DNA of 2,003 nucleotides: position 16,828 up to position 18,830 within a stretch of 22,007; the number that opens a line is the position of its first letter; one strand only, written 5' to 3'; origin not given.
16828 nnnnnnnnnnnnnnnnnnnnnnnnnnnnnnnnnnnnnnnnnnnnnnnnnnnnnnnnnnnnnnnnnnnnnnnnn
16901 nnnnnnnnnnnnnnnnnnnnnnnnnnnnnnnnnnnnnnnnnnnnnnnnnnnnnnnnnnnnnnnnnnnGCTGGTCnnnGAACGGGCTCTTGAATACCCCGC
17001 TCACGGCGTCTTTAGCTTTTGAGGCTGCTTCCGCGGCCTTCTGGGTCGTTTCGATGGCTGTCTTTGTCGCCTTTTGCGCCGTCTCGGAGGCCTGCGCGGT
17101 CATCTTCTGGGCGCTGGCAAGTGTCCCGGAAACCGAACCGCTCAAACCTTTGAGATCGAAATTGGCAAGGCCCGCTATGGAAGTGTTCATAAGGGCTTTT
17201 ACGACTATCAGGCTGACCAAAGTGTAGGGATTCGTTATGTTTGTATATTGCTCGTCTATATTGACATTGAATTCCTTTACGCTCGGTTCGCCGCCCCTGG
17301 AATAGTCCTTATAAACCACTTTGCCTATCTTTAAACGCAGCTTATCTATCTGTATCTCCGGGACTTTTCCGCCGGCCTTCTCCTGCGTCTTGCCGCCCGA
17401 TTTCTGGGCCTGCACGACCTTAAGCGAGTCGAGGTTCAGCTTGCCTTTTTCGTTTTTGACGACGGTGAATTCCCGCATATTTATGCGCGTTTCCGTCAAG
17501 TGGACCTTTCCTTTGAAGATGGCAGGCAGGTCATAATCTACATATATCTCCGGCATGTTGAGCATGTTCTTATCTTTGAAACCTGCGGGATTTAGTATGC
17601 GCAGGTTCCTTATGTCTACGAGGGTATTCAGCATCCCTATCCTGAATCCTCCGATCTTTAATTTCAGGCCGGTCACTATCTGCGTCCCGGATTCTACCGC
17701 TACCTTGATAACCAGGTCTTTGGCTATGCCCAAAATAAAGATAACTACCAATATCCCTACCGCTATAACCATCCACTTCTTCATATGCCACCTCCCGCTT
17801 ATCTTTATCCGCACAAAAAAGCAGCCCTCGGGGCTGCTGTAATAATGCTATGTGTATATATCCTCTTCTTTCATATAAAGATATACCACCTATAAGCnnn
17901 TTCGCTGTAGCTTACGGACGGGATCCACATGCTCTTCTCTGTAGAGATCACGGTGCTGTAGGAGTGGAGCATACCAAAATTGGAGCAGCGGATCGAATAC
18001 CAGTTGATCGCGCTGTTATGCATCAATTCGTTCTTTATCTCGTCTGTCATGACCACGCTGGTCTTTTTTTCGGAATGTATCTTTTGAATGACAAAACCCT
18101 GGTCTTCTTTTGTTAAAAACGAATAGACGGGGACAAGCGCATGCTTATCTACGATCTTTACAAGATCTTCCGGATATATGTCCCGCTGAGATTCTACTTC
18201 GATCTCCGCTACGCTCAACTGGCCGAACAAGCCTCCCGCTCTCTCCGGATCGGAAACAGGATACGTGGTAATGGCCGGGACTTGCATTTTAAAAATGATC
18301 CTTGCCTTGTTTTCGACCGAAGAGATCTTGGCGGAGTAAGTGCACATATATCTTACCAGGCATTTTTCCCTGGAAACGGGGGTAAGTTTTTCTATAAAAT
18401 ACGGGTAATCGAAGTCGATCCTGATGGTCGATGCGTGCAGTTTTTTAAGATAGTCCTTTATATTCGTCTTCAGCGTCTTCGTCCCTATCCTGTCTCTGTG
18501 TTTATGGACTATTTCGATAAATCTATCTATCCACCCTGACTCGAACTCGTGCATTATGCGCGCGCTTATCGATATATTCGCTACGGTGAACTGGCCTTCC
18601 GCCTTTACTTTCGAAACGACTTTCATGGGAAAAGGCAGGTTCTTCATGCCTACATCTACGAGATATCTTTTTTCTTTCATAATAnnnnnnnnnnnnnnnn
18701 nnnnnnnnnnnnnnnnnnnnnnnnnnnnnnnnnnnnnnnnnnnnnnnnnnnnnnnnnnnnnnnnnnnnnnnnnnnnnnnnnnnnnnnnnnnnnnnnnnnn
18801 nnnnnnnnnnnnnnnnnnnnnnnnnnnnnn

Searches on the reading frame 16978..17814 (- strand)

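Call 4: search_protein_families(library=pfam, proteins=[window:16978-17814:-], max_evalue=0.01)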
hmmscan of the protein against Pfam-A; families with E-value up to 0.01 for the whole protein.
window:16978-17814:- (279 aa): 1 family
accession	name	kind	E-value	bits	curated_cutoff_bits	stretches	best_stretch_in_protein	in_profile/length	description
PF05359.17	DUF748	-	3.4e-16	59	50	1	9-188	12-186/1037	Domain of Unknown Function (DUF748)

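Call 5: search_protein_families(library=ncbifam, proteins=[window:16978-17814:-], max_evalue=0.01)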
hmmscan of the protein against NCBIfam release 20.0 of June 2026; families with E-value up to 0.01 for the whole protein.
window:16978-17814:- (279 aa): 3 families
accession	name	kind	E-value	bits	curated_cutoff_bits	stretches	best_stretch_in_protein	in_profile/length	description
TIGR03545.1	TIGR03545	subfamily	4e-08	32.3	173.35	1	16-251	6-244/556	TIGR03545 family protein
NF047499.1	LIC_11026_fam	hypoth_equivalog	0.00048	18.2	325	1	46-143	46-139/1006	LIC_11026 family protein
NF040598.1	Ala_zip_lipo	subfamily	0.0035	17.8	43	1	229-268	35-81/90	Lpp/OprI family alanine-zipper lipoprotein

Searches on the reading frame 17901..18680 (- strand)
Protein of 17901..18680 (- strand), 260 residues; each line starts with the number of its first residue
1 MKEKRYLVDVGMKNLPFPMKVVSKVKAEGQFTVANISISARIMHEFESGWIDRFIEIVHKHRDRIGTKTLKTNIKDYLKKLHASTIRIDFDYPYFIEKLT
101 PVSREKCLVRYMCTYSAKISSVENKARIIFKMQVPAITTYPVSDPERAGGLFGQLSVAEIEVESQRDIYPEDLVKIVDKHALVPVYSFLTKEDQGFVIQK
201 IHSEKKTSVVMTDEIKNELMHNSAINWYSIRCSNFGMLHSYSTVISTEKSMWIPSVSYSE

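Call 4: search_protein_families(library=pfam, proteins=[window:17901-18680:-], max_evalue=0.01)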
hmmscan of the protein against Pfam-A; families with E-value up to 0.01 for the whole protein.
window:17901-18680:- (260 aa): 1 family
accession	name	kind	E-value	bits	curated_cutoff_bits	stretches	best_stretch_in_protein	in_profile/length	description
PF02649.19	GCHY-1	-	3.1e-28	99.5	25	1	7-243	15-258/260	Type I GTP cyclohydrolase folE2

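Call 5: search_protein_families(library=ncbifam, proteins=[window:17901-18680:-], max_evalue=0.01)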
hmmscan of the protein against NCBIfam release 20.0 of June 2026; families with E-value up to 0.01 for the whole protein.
window:17901-18680:- (260 aa): 3 families
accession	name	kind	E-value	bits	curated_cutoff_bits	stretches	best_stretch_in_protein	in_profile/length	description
NF010200.1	PRK13674.1-1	equivalog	2.3e-22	79.8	215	1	6-247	13-268/270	GTP cyclohydrolase FolE2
NF010204.0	PRK13675.1-1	equivalog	1.6e-05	24.5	468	1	94-209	112-228/267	GTP cyclohydrolase IV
TIGR00294.2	TIGR00294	equivalog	8e-05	21.9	220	0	157-206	196-245/302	GTP cyclohydrolase MptA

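Call 15: search_solved_structures(query=window:17901-18680:-, show_alignments=3, max_evalue=1)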
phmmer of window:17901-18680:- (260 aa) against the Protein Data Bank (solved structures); distinct sequences matched with E-value up to 1: 3.
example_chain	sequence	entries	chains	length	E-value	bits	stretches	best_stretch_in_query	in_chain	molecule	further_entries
2r5r_A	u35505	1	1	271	5.9e-26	94.7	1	9-248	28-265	UPF0343 protein NE1163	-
8g6c_A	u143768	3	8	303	8.5e-20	74.6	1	10-247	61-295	GTP cyclohydrolase FolE2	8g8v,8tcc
3d2o_A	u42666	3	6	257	4.9e-15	59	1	9-243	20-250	UPF0343 protein NGO0387 | GTP cyclohydrolase FolE2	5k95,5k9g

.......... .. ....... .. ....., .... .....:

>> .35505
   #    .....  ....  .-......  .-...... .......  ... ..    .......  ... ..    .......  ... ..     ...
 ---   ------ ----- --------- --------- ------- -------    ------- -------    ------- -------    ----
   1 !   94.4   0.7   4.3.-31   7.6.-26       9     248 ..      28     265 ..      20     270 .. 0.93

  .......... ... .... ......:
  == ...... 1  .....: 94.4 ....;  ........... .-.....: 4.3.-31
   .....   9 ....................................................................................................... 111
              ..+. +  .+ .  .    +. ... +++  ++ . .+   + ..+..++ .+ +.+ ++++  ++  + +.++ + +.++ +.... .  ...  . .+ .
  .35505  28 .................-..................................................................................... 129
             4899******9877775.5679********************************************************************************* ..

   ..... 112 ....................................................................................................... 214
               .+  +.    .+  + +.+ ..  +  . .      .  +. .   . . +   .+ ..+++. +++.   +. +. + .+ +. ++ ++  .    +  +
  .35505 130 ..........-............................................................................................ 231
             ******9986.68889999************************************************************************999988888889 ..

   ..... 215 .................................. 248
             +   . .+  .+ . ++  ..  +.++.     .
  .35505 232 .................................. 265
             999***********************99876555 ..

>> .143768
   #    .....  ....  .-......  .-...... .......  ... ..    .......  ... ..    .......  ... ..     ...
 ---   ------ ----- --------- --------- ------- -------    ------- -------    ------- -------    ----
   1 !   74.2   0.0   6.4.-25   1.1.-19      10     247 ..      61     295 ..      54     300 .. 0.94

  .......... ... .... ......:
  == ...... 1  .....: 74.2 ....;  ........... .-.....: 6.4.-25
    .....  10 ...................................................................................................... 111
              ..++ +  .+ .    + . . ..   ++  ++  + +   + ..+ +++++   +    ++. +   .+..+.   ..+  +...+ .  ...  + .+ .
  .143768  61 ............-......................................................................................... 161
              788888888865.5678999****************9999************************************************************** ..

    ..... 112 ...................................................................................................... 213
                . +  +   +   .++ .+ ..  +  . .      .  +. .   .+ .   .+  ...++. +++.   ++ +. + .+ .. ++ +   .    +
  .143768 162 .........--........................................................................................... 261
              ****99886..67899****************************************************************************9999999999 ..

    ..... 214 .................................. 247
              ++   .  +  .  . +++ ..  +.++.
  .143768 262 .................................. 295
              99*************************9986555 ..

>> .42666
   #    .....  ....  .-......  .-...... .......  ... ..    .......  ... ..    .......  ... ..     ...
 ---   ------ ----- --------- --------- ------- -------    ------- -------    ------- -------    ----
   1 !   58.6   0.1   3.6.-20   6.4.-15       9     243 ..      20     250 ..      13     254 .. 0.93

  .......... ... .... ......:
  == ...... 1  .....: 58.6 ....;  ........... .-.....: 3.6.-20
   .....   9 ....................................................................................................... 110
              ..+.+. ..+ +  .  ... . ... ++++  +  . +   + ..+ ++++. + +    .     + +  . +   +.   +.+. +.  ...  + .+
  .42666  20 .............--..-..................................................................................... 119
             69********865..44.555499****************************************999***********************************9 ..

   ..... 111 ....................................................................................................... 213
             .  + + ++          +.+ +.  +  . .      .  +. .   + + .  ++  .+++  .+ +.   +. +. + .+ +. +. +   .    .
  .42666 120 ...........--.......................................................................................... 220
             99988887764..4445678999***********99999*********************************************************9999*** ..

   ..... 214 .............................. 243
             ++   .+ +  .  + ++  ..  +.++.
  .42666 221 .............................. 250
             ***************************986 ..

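Call 31: find_homologous_proteins(query=window:17901-18680:-)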
Query window:17901-18680:- (260 aa): 826 proteins with E <= 0.001 among 1052 candidates; the best 120 are listed.
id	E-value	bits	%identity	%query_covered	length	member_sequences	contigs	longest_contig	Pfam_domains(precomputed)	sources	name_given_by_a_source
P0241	5.5e-167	571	100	99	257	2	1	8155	PF02649.20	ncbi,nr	ncbi:MAG: GTP cyclohydrolase, FolE2/MptA family, partial [Candidatus Omnitrophica bacterium]|nr:GTP 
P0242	2.4e-149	514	87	100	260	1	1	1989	PF02649.20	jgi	jgi:GTP cyclohydrolase IB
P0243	1.8e-148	511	88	100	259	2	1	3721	PF02649.20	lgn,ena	-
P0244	1.0e-146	505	87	100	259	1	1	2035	PF02649.20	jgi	jgi:GTP cyclohydrolase I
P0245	2.4e-146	504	86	100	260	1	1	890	PF02649.20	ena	-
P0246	8.2e-146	502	85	99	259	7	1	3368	PF02649.20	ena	-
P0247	5.8e-145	499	84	100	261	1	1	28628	PF02649.20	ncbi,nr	ncbi:MAG: GTP cyclohydrolase, FolE2/MptA family [Candidatus Omnitrophica bacterium]|nr:GTP cyclohydr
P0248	1.2e-144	498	86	100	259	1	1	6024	PF02649.20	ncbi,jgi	ncbi:MAG: GTP cyclohydrolase, FolE2/MptA family [Candidatus Omnitrophota bacterium]|jgi:GTP cyclohyd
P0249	1.7e-143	494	85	100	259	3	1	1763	PF02649.20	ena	-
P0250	3.6e-143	493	86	100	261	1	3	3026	PF02649.20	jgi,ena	-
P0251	1.5e-132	459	75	98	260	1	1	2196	PF02649.20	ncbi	-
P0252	7.0e-128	443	73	98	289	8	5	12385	PF02649.20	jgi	jgi:GTP cyclohydrolase I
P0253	1.4e-126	439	71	100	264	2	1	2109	PF02649.20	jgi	jgi:GTP cyclohydrolase I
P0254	4.3e-126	437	71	100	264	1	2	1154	PF02649.20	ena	-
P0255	7.1e-126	437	71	99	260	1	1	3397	PF02649.20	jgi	jgi:GTP cyclohydrolase I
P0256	3.2e-125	435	71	100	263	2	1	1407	PF02649.20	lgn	-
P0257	3.3e-125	435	70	99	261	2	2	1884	PF02649.20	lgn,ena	-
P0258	5.2e-125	434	70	98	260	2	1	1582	PF02649.20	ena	-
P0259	7.0e-125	433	71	98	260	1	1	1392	PF02649.20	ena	-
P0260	8.5e-125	433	70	98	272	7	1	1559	PF02649.20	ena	-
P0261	3.2e-124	431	71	100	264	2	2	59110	PF02649.20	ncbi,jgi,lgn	-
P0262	4.9e-124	431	69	100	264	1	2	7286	PF02649.20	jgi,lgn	jgi:GTP cyclohydrolase I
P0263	5.7e-124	430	71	98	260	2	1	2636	PF02649.20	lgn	-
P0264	6.0e-124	430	72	98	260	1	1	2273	PF02649.20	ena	-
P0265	6.7e-124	430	70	100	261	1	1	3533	PF02649.20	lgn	-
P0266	6.8e-124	430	70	100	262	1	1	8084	PF02649.20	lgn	-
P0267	8.2e-124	430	72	100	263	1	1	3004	PF02649.20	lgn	-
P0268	8.2e-124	430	71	98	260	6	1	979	PF02649.20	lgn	-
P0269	1.7e-123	429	71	98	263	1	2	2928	PF02649.20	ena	-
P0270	2.0e-123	429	69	100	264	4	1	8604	PF02649.20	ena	-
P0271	2.0e-123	429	72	98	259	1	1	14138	PF02649.20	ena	-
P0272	2.2e-123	429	73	98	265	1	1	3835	PF02649.20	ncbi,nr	ncbi:MAG: GTP cyclohydrolase, FolE2/MptA family [Candidatus Theseobacter exili]|nr:GTP cyclohydrolas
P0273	2.8e-123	428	69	99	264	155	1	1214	PF02649.20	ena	-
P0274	3.8e-123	428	70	98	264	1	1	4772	PF02649.20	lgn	-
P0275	3.9e-123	428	71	98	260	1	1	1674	PF02649.20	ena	-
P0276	4.1e-123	428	71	98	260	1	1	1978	PF02649.20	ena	-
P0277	4.7e-123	427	72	99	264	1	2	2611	PF02649.20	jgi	jgi:GTP cyclohydrolase I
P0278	6.5e-123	427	69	100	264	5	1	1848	PF02649.20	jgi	jgi:GTP cyclohydrolase I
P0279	6.9e-123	427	69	100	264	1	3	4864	PF02649.20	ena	-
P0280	8.5e-123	427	71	98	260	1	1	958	PF02649.20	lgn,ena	-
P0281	8.6e-123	427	70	100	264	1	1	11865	PF02649.20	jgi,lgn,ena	-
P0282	1.3e-122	426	71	99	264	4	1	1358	PF02649.20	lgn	-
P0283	1.4e-122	426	70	100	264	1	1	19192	PF02649.20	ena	-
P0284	1.4e-122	426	71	99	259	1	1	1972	PF02649.20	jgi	jgi:GTP cyclohydrolase IB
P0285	1.4e-122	426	70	100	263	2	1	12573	PF02649.20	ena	-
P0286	1.8e-122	426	69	100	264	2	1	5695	PF02649.20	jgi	jgi:GTP cyclohydrolase I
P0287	3.4e-122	425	74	97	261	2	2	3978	PF02649.20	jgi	-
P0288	5.1e-122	424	72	97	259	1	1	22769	PF02649.20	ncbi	ncbi:MAG: GTP cyclohydrolase, FolE2/MptA family [Candidatus Omnitrophota bacterium]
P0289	1.1e-121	423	70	98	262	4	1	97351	PF02649.20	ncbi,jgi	-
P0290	2.3e-121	422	69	100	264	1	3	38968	PF02649.20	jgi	jgi:GTP cyclohydrolase I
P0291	3.0e-121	422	73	99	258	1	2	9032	PF02649.20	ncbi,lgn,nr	ncbi:MAG: GTP cyclohydrolase, FolE2/MptA family [Candidatus Omnitrophica bacterium]|nr:GTP cyclohydr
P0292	7.4e-121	420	68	99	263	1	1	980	PF02649.20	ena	-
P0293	9.1e-121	420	65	99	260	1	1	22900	PF02649.20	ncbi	-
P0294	1.1e-120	420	67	98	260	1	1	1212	PF02649.20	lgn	-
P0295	1.3e-120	419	66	100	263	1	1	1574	PF02649.20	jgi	-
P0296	2.0e-120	419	69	100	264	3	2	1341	PF02649.20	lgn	-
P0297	2.0e-120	419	71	98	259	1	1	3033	PF02649.20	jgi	jgi:GTP cyclohydrolase IB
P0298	2.2e-120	419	67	100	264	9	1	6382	PF02649.20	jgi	jgi:GTP cyclohydrolase I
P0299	2.8e-120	418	69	100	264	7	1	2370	PF02649.20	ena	-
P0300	3.0e-120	418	65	100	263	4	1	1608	PF02649.20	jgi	-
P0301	3.3e-120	418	70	99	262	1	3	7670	PF02649.20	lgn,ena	-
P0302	4.2e-120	418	69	99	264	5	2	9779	PF02649.20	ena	-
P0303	4.2e-120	418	70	98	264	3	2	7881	PF02649.20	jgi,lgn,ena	-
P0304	6.3e-120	417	70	97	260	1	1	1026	PF02649.20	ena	-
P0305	7.5e-120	417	71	97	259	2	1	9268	PF02649.20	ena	-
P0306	1.2e-119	416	68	99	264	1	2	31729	PF02649.20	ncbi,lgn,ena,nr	ncbi:MAG: GTP cyclohydrolase, FolE2/MptA family [Candidatus Aureabacteria bacterium]|nr:GTP cyclohyd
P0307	1.2e-119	416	66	99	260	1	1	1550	PF02649.20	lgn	-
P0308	1.3e-119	416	70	98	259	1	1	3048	PF02649.20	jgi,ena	-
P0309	1.5e-119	416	66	99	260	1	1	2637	PF02649.20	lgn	-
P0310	1.5e-119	416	69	98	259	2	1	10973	PF02649.20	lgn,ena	-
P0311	2.3e-119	415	72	100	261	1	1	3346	PF02649.20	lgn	-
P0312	3.6e-119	415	67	99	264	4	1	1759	PF02649.20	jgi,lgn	jgi:GTP cyclohydrolase I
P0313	4.0e-119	415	71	99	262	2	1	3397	PF02649.20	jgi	jgi:GTP cyclohydrolase I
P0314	4.1e-119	415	66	98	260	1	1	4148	PF02649.20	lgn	-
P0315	5.2e-119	414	72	100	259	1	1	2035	PF02649.20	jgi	jgi:GTP cyclohydrolase IB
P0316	6.2e-119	414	68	100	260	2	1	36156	PF02649.20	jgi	-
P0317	6.6e-119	414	65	100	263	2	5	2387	PF02649.20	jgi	jgi:GTP cyclohydrolase IB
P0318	8.2e-119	414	69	99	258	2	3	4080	PF02649.20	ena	-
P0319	1.0e-118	413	68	98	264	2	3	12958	PF02649.20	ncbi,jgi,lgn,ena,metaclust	metaclust:\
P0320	1.2e-118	413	67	100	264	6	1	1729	PF02649.20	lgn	-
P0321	1.4e-118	413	66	98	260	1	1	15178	PF02649.20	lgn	-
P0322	1.5e-118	413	71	97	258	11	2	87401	PF02649.20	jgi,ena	-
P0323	1.8e-118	412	68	100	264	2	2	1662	PF02649.20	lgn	-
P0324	2.1e-118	412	66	99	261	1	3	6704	PF02649.20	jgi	jgi:GTP cyclohydrolase I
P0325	2.4e-118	412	70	99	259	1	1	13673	PF02649.20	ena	-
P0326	2.4e-118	412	64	100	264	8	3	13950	PF02649.20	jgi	jgi:GTP cyclohydrolase I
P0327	3.1e-118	412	68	99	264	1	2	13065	PF02649.20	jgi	-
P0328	3.7e-118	411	65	99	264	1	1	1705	PF02649.20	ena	-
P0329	4.1e-118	411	66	99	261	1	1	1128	PF02649.20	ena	-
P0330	4.4e-118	411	67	99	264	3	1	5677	PF02649.20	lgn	-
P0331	4.8e-118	411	68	100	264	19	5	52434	PF02649.20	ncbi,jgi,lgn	ncbi:MAG TPA: GTP cyclohydrolase, FolE2/MptA family [candidate division Zixibacteria bacterium]|jgi:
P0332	6.0e-118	411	65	99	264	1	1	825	PF02649.20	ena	-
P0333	6.9e-118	411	66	98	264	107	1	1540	PF02649.20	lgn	-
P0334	7.0e-118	411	68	100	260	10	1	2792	PF02649.20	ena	-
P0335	7.1e-118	411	68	97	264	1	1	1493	PF02649.20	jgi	-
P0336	7.6e-118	410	66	100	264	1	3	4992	PF02649.20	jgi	jgi:GTP cyclohydrolase IB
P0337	9.6e-118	410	68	100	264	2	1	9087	PF02649.20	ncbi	-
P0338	1.3e-117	410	70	98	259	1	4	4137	PF02649.20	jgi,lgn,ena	jgi:GTP cyclohydrolase FolE2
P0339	1.4e-117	410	65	100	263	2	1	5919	PF02649.20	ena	-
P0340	1.6e-117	409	66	99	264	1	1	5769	PF02649.20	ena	-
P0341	1.7e-117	409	66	100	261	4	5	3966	PF02649.20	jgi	jgi:GTP cyclohydrolase I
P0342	1.8e-117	409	63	99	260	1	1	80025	PF02649.20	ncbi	-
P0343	1.8e-117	409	65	99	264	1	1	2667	PF02649.20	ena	-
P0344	1.9e-117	409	67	98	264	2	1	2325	PF02649.20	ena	-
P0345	2.0e-117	409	66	99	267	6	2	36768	PF02649.20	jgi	jgi:GTP cyclohydrolase I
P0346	2.0e-117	409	64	99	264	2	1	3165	PF02649.20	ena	-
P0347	2.4e-117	409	66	99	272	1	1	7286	PF02649.20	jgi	jgi:GTP cyclohydrolase I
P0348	2.5e-117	409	67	98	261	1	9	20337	PF02649.20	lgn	-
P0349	2.8e-117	409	66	98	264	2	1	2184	PF02649.20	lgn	-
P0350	2.9e-117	409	66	100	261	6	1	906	PF02649.20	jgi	jgi:GTP cyclohydrolase I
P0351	3.1e-117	408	67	99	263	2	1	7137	PF02649.20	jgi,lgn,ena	-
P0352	3.1e-117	408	67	100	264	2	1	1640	PF02649.20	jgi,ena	-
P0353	3.5e-117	408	67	98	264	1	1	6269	PF02649.20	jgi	-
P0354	3.7e-117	408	71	100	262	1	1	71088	PF02649.20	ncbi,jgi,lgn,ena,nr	ncbi:MAG: GTP cyclohydrolase I FolE2 [Candidatus Omnitrophica bacterium]|nr:GTP cyclohydrolase I Fol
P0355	4.3e-117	408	64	100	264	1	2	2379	PF02649.20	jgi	-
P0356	4.6e-117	408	69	98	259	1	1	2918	PF02649.20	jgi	jgi:GTP cyclohydrolase IB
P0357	6.0e-117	407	69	97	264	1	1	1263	PF02649.20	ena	-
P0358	8.8e-117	407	69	98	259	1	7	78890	PF02649.20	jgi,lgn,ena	-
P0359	1.0e-116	407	69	97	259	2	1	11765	PF02649.20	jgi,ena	-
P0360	1.1e-116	407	66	100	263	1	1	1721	PF02649.20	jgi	-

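Call 39: search_protein_families(library=padloc, proteins=[window:17901-18680:-], max_evalue=0.01)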
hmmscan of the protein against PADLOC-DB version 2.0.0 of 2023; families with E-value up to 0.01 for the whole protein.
window:17901-18680:- (260 aa): 0 families

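Call 44: predict_structure(alignment_id=A2)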
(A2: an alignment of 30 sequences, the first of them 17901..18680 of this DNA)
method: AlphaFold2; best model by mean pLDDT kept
length: 260 residues; sequences in the alignment: 30
mean_pLDDT: 78.6   pTM: 0.76
mean pLDDT of the five models: 78.6, 77.9, 76.5, 75.7, 71.3
residues with pLDDT >= 90: 76; 70-90: 118; 50-70: 51; < 50: 15
segments of 3 or more residues with pLDDT < 50: 252-260
pLDDT, mean of each block of 10 residues (from residue 1): 57 81 78 85 68 71 63 76 83 92 93 89 83 90 54 83 86 94 92 89 85 92 89 69 62 39
secondary structure, 60 per line:
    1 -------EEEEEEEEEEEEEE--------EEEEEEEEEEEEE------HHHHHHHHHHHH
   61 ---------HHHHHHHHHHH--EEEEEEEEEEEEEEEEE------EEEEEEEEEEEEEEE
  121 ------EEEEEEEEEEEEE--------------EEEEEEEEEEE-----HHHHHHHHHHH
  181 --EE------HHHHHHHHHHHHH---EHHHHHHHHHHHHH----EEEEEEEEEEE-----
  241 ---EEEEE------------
elements in order: E8-21 E30-42 H49-60 H70-80 E83-99 E106-120 E127-139 E154-164 H170-180 H191-203 H208-220 E225-235 E244-248

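Call 47: fold_search(model_id=the predicted structure, library=pdb)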
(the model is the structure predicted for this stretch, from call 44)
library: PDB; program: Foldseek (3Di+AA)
matches with E <= 10: 328; with E <= 0.001: 47
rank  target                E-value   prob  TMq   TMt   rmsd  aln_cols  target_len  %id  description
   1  2r5r                  1.6e-19  1.00  0.86  0.90   2.1       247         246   26  The crystal structure of DUF198 from Nitrosomonas europaea ATCC 19718 (released 2007-09-18)
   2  8g8v_A                6.3e-18  1.00  0.85  0.87   2.5       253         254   22  GTP Cyclohydrolase-IB with sodium (released 2024-02-21)
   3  5k95_A                1.3e-17  1.00  0.80  0.85   3.0       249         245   21  Crystal Structure of GTP Cyclohydrolase-IB with 8-oxo-GTP (released 2016-09-07)
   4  8tcc_C                2.1e-17  1.00  0.83  0.87   2.4       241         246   24  GTP Cyclohydrolase-IB with dehydrocostus lactone (released 2024-07-03)
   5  8g6c_B                2.6e-17  1.00  0.85  0.88   2.5       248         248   23  GTP Cyclohydrolase-IB with manganese (released 2024-02-21)
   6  3d2o_B                5.3e-17  1.00  0.82  0.87   2.7       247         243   21  Crystal Structure of Manganese-metallated GTP Cyclohydrolase Type IB (released 2009-05-12)
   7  8tcc_B                5.9e-17  1.00  0.81  0.86   2.7       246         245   23  GTP Cyclohydrolase-IB with dehydrocostus lactone (released 2024-07-03)
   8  8g6c_A                6.3e-17  1.00  0.82  0.86   2.6       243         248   24  GTP Cyclohydrolase-IB with manganese (released 2024-02-21)
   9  3d2o_A                6.3e-17  1.00  0.82  0.87   2.7       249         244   21  Crystal Structure of Manganese-metallated GTP Cyclohydrolase Type IB (released 2009-05-12)
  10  8tcc_D                1.6e-16  1.00  0.81  0.86   2.5       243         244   23  GTP Cyclohydrolase-IB with dehydrocostus lactone (released 2024-07-03)
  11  8tcc_A                2.5e-14  1.00  0.79  0.87   2.5       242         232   22  GTP Cyclohydrolase-IB with dehydrocostus lactone (released 2024-07-03)
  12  7f2v_A                3.4e-06  1.00  0.51  0.46   9.0       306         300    9  Urate oxidase from Thermobispora bispora in apo form (released 2022-05-04)
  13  5y52_B                8.2e-06  1.00  0.59  0.52   7.7       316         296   10  Crystal Structure of Highly Active BTUO Mutant P287G Improved by Humidity Control at 83% RH (released 2018-08-08)
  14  5yja_D                9.7e-06  1.00  0.59  0.52   7.3       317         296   11  Crystal structure of highly active BTUO mutant P287G without dehydration (released 2018-10-10)
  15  5yja_C                1.0e-05  1.00  0.59  0.53   7.2       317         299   10  Crystal structure of highly active BTUO mutant P287G without dehydration (released 2018-10-10)
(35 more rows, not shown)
